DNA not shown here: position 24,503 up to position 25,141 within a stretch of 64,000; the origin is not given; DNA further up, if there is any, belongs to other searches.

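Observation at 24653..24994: STAS-domain (anti-sigma antagonist-like) protein embedded between mraZ and rsmH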

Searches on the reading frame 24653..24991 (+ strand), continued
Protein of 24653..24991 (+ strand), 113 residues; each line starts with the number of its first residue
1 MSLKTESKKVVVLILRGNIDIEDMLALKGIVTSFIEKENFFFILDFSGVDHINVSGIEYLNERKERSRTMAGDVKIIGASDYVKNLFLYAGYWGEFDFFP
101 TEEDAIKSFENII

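Call 26: predict_structure(alignment_id=A1)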
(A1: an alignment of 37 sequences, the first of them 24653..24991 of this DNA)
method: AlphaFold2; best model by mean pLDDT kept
length: 113 residues; sequences in the alignment: 37
mean_pLDDT: 88.5   pTM: 0.80
mean pLDDT of the five models: 88.5, 75.4, 72.6, 72.3, 72.2
residues with pLDDT >= 90: 63; 70-90: 45; 50-70: 5; < 50: 0
segments of 3 or more residues with pLDDT < 50: none
pLDDT, mean of each block of 10 residues (from residue 1): 72 91 85 87 95 91 90 94 94 89 92 72
secondary structure, 60 per line:
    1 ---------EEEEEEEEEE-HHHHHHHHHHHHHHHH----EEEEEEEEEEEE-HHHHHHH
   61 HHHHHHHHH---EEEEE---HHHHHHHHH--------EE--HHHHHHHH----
elements in order: E10-19 H21-36 E41-52 H54-69 E73-77 H81-89 H102-109

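Call 28: search_protein_representatives(alignment_id=A1)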
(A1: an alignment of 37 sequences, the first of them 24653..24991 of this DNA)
Query: 37 sequences, 113 profile positions. Proteins with E-value up to 0.001 (for the whole library): 1724; up to 1e-10: 43; up to 1e-30: 1. The best 150 are listed.
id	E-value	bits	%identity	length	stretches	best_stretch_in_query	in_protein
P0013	1.9e-57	208.4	-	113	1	1-113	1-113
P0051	3.9e-26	107.5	-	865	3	9-112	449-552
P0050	2.3e-24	101.7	-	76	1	1-60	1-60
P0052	6.0e-24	100.4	-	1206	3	16-110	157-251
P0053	1.3e-23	99.3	-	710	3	12-112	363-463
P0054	1.7e-20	89.3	-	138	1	12-112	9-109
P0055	3.1e-19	85.2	-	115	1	12-109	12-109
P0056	2.2e-16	76.1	-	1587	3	7-112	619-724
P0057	2.6e-16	75.8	-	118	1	6-109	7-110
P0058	1.6e-15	73.3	-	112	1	8-110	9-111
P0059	1.2e-14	70.4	-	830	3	11-111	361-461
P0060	3.4e-14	69.0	-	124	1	9-108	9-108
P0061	9.2e-14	67.6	-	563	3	8-109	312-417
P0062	9.3e-14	67.6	-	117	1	9-110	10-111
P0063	1.6e-13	66.8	-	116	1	8-111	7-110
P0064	1.9e-13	66.6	-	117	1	6-112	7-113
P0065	2.8e-13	66.1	-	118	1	7-111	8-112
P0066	3.5e-13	65.7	-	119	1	8-110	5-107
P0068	1.1e-12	64.1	-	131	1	5-109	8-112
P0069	1.4e-12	63.8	-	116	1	7-110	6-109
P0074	5.8e-12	61.8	-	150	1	10-110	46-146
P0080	1.6e-11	60.4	-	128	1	7-111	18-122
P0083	2.1e-11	60.0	-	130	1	4-109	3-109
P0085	2.4e-11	59.8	-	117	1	9-110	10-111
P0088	6.2e-11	58.5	-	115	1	8-110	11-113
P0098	2.5e-10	56.5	-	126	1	16-111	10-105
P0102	3.7e-10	56.0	-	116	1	13-111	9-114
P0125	1.4e-09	54.1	-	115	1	11-108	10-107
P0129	1.7e-09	53.9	-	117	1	10-109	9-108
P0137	2.7e-09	53.2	-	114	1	10-109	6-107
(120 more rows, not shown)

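Call 30: fold_search(model_id=the predicted structure, library=pdb)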
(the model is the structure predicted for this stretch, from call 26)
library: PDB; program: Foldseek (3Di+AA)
matches with E <= 10: 1635; with E <= 0.001: 53
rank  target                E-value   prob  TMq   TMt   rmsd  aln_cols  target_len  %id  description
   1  1thn_B                5.6e-07  1.00  0.81  0.80   3.0       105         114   20  Crystal Structures of the ADP and ATP bound forms of the Bacillus Anti-sigma factor SpoIIAB in complex with the Anti-a (released 2004-06-15)
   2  1tid_B                1.1e-06  1.00  0.81  0.77   1.8       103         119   20  Crystal Structures of the ADP and ATP bound forms of the Bacillus Anti-sigma factor SpoIIAB in complex with the Anti-a (released 2004-06-15)
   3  1til_B                1.6e-06  1.00  0.81  0.78   2.7       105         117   22  Crystal Structures of the ADP and ATP bound forms of the Bacillus Anti-sigma factor SpoIIAB in complex with the Anti-a (released 2004-06-15)
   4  1th8_B                3.7e-06  1.00  0.81  0.80   2.7       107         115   21  Crystal Structures of the ADP and ATP bound forms of the Bacillus Anti-sigma factor SpoIIAB in complex with the Anti-a (released 2004-06-15)
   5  1tid_D                5.5e-06  1.00  0.81  0.78   3.0       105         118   20  Crystal Structures of the ADP and ATP bound forms of the Bacillus Anti-sigma factor SpoIIAB in complex with the Anti-a (released 2004-06-15)
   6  4hyl_B                8.7e-06  1.00  0.74  0.73   3.6       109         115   18  The crystal structure of an anti-sigma-factor antagonist from Haliangium ochraceum DSM 14365 (released 2012-11-28)
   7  6jhk_A                9.2e-06  1.00  0.82  0.80   3.2       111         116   14  Crystal Structure of Bacillus subtilis RsbS (released 2019-09-11)
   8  4xs5_A                1.2e-05  1.00  0.80  0.76   3.1       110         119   15  Crystal structure of Sulfate transporter/antisigma-factor antagonist STAS from Dyadobacter fermentans DSM 18053 (released 2015-02-11)
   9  6jhk_B                1.4e-05  1.00  0.82  0.81   3.2       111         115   14  Crystal Structure of Bacillus subtilis RsbS (released 2019-09-11)
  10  1h4x_A                1.7e-05  1.00  0.70  0.71   2.8       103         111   20  Structure of the Bacillus Cell Fate Determinant SpoIIAA in the Phosphorylated Form (released 2001-07-06)
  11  4hyl_A                2.6e-05  1.00  0.74  0.74   4.0       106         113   19  The crystal structure of an anti-sigma-factor antagonist from Haliangium ochraceum DSM 14365 (released 2012-11-28)
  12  1h4z                  3.2e-05  1.00  0.70  0.71   4.3       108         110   20  Structure of the Anti-Sigma Factor Antagonist SpoIIAA in its Unphosphorylated Form (released 2001-07-06)
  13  4xs5_D                3.6e-05  1.00  0.82  0.78   3.1       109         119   16  Crystal structure of Sulfate transporter/antisigma-factor antagonist STAS from Dyadobacter fermentans DSM 18053 (released 2015-02-11)
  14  1h4y_A                3.9e-05  1.00  0.74  0.73   3.3       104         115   22  Structure of the Anti-Sigma Factor Antagonist SpoIIAA in its Unphosphorylated Form (released 2001-07-06)
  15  4dgf_B                3.9e-05  1.00  0.69  0.63   6.3       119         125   18  Structure of SulP Transporter STAS Domain from Wolinella Succinogenes Refined to 1.6 Angstrom Resolution (released 2012-02-08)
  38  1auz_MODEL_1_A        4.0e-04  1.00  0.74  0.73   2.5       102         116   24  SOLUTION STRUCTURE OF SPOIIAA, A PHOSPHORYLATABLE COMPONENT OF THE SYSTEM THAT REGULATES TRANSCRIPTION FACTOR  (released 1998-07-01)
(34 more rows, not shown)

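Call 31: find_encoding_contigs(protein=P0055, flank=4000, max_places=2)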
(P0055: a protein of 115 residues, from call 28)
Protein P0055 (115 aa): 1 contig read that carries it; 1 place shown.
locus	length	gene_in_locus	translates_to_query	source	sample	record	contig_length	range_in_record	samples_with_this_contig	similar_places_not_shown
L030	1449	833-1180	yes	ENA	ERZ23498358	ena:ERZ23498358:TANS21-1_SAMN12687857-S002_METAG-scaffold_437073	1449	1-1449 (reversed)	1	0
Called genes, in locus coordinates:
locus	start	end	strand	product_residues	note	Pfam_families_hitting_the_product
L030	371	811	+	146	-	PF02381:MraZ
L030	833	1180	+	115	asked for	PF01740:STAS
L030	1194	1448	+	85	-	?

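Call 32: find_encoding_contigs(protein=P0054, flank=4000, max_places=2)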
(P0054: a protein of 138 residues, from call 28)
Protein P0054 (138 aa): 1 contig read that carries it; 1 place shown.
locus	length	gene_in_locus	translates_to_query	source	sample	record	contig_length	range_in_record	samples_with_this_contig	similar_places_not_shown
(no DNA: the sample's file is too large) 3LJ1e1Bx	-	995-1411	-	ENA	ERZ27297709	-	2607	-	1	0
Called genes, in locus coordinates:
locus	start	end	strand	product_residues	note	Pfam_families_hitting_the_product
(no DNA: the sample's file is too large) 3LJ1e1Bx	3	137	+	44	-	?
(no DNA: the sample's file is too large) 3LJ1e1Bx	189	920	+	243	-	PF04402:SIMPL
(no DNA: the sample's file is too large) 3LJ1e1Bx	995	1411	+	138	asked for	PF01740:STAS, PF13466:STAS_2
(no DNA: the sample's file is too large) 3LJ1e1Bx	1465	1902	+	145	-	-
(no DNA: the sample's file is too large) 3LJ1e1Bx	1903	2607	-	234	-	?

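Call 46: list_cluster_members(proteins=[P0055, P0057, P0058, P0060, P0063, P0064, P0065, P0066, P0068, P0069])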
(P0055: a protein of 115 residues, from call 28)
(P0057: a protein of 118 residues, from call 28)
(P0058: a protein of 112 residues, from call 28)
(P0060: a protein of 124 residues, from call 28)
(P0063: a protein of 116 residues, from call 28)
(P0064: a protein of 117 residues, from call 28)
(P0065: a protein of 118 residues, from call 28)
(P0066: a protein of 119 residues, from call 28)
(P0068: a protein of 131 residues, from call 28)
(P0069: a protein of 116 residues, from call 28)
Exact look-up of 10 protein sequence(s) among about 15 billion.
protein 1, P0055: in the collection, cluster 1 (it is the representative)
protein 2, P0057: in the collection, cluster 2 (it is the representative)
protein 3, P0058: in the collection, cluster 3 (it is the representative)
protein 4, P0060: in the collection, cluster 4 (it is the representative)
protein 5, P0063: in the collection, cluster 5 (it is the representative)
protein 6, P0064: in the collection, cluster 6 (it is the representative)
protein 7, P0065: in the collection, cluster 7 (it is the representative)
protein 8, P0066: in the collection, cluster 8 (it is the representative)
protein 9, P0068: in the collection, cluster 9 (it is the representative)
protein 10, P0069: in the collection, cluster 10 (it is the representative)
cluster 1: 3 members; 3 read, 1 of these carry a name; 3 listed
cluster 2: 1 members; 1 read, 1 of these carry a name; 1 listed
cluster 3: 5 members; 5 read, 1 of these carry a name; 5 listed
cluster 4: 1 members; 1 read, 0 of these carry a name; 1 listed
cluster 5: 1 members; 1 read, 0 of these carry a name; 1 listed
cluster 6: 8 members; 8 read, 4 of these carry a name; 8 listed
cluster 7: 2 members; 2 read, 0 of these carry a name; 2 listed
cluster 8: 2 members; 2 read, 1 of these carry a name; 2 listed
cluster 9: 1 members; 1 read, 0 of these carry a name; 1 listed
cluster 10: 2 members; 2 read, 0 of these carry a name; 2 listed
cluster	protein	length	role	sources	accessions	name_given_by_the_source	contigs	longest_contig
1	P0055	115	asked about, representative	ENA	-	-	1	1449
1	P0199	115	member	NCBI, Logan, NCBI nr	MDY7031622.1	MAG: STAS domain-containing protein [Thermodesulfobacteriota bacterium] | STAS domain-containing protein [Thermodesulfobacteriota bacterium]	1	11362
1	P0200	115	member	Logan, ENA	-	-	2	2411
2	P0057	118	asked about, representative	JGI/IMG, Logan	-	anti-sigma B factor antagonist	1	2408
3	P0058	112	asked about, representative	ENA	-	-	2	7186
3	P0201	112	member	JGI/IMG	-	anti-anti-sigma factor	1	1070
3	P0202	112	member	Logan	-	-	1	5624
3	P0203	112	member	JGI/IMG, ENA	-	-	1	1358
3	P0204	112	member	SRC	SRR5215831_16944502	-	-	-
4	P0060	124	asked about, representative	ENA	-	-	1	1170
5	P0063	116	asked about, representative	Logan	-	-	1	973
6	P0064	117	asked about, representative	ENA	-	-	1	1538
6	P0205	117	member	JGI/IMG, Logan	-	anti-anti-sigma factor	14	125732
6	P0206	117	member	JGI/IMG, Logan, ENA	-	anti-anti-sigma factor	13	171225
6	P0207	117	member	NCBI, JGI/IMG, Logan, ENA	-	anti-anti-sigma factor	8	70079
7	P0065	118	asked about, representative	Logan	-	-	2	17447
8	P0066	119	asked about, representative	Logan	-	-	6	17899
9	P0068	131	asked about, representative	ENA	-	-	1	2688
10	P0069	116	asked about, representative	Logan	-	-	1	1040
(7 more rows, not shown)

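Call 62: list_cluster_members(proteins=[P0074, P0080, P0083, P0085, P0088, P0098, P0102, P0125, P0129, P0137])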
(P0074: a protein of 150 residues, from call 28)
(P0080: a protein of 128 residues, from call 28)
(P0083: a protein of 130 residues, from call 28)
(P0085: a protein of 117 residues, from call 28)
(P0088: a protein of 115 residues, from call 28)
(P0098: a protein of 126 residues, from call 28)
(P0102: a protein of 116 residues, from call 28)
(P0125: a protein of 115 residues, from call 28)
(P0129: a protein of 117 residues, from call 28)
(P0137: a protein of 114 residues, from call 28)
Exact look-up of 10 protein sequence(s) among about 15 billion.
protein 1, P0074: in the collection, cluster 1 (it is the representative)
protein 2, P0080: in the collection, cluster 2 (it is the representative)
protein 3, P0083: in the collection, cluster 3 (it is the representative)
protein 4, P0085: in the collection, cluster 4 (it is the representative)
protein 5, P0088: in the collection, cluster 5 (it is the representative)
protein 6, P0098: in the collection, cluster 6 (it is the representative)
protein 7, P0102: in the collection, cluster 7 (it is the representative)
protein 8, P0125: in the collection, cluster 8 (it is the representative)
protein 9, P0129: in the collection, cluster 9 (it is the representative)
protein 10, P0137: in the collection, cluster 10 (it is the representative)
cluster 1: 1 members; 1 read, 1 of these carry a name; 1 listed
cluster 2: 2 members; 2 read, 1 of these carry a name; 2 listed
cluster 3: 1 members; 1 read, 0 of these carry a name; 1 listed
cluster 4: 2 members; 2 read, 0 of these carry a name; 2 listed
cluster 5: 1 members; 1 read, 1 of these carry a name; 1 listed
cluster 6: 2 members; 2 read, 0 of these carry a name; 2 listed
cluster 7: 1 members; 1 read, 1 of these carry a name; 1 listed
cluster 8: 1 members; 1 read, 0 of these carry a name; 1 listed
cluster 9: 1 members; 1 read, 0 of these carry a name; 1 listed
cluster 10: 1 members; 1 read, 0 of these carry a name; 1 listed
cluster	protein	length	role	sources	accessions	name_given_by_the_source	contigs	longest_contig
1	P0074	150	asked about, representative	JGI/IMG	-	anti-anti-sigma factor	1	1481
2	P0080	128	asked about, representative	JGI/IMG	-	anti-anti-sigma factor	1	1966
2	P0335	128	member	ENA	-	-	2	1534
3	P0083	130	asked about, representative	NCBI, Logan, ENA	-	-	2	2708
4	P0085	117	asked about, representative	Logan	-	-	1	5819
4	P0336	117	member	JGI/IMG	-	-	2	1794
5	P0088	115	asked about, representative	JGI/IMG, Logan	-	stage II sporulation protein AA (anti-sigma F factor antagonist)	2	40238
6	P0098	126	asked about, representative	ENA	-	-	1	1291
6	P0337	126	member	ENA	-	-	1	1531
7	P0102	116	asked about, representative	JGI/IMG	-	anti-anti-sigma factor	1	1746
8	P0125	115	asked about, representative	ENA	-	-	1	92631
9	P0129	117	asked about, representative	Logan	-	-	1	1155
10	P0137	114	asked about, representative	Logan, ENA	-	-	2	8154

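Call 95: fold_search(model_id=the predicted structure, library=viral)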
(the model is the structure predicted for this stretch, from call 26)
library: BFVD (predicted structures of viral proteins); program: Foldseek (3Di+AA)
matches with E <= 10: 695; with E <= 0.001: 1
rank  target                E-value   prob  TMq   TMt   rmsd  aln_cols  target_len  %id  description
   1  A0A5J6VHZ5            2.6e-05  1.00  0.72  0.13   2.9       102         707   20  STAS domain-containing protein [Megaviridae environmental sample]
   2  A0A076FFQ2            5.7e-03  1.00  0.60  0.46   3.5       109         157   16  Uncharacterized protein [Aureococcus anophagefferens virus]
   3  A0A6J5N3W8            5.7e-03  1.00  0.59  0.22  15.3       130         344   10  ATP-dependent Clp protease proteolytic subunit [uncultured Caudovirales phage]
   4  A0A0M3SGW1            8.5e-03  1.00  0.46  0.12   4.9        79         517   10  (no name in the UniProt tables at hand)
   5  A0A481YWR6            1.3e-02  0.99  0.59  0.55   3.8       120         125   11  DUF7793 domain-containing protein [Marseillevirus LCMAC201]
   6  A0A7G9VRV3            1.6e-02  0.94  0.48  0.25  16.8       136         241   12  Clp protease [Rheinheimera phage vB_RspM_barba_12-9E]
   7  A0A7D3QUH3            1.6e-02  0.72  0.38  0.25   9.4       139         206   19  Signal transduction response regulator protein receiver domain protein [Fadolivirus FV1/VV64]
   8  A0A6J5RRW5            1.8e-02  1.00  0.46  0.28   2.3        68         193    9  ClpP Protease subunit of ATP-dependent Clp proteases [uncultured Caudovirales phage]
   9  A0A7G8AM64            2.2e-02  1.00  0.46  0.33   2.1        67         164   10  (no name in the UniProt tables at hand)
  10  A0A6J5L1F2            2.4e-02  1.00  0.51  0.27   1.9        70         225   14  ClpP Protease subunit of ATP-dependent Clp proteases [uncultured Caudovirales phage]
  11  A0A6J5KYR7            2.6e-02  0.97  0.42  0.20   6.0        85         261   14  ClpP Protease subunit of ATP-dependent Clp proteases [uncultured Caudovirales phage]
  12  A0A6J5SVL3            2.7e-02  1.00  0.50  0.17   2.5        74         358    8  S14_ClpP_1 domain containing protein [uncultured Caudovirales phage]
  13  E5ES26                2.7e-02  0.98  0.54  0.60   4.0       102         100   17  (no name in the UniProt tables at hand)
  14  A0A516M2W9            2.9e-02  0.99  0.47  0.26   3.5        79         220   10  (no name in the UniProt tables at hand)
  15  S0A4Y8                3.5e-02  0.35  0.34  0.25  13.3       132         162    8  Uncharacterized protein [Cellulophaga phage phi4:1]
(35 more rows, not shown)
